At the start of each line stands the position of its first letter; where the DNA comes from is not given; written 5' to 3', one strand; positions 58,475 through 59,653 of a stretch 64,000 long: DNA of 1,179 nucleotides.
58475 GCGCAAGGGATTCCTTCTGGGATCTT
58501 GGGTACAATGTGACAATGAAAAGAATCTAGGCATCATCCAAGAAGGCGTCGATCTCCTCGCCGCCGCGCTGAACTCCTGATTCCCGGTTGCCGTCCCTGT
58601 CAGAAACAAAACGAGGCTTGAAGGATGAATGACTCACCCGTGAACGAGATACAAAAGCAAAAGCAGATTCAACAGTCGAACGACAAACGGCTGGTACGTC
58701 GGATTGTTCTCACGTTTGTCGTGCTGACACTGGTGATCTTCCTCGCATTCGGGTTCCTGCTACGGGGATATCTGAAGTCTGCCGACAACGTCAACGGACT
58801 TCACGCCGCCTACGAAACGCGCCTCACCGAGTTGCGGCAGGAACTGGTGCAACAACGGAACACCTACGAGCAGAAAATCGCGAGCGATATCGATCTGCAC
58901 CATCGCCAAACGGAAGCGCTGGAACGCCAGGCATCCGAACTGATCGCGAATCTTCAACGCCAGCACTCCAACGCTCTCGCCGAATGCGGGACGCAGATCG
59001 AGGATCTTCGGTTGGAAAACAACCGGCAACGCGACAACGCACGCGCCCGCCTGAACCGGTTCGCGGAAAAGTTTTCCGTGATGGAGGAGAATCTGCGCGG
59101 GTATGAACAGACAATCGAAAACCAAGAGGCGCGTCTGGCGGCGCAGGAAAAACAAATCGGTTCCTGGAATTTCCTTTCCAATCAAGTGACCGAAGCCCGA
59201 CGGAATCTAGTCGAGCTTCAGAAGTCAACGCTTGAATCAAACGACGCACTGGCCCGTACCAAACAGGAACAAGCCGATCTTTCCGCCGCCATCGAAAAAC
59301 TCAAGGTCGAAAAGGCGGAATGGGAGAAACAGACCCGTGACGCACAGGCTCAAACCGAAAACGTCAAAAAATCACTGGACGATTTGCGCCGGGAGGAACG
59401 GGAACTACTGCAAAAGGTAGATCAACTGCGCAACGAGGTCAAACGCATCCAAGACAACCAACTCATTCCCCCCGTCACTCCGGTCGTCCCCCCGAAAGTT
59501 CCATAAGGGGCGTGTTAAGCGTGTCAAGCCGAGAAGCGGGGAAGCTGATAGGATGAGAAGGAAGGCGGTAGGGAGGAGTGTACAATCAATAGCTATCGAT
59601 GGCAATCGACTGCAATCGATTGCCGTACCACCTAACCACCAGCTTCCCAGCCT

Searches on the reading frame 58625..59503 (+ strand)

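Call 39: search_protein_families(library=pfam, proteins=[window:58625-59503:+], max_evalue=0.001)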
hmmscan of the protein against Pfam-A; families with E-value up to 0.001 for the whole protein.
window:58625-59503:+ (293 aa): 0 families

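Call 41: search_protein_families(library=ncbifam, proteins=[window:58625-59503:+], max_evalue=0.001)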
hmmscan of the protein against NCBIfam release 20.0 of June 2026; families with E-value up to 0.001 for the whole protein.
window:58625-59503:+ (293 aa): 3 families
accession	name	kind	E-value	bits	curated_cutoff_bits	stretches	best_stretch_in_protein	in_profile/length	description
TIGR02168.1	SMC_prok_B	equivalog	9e-07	27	567.35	1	59-277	254-470/1181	chromosome segregation protein SMC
TIGR02169.1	SMC_prok_A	equivalog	2.8e-06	25.3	729.4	1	66-277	686-890/1165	chromosome segregation protein SMC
NF003034.1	PRK03918.1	equivalog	9.4e-05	20.6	700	1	67-276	167-432/878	DNA double-strand break repair ATPase Rad50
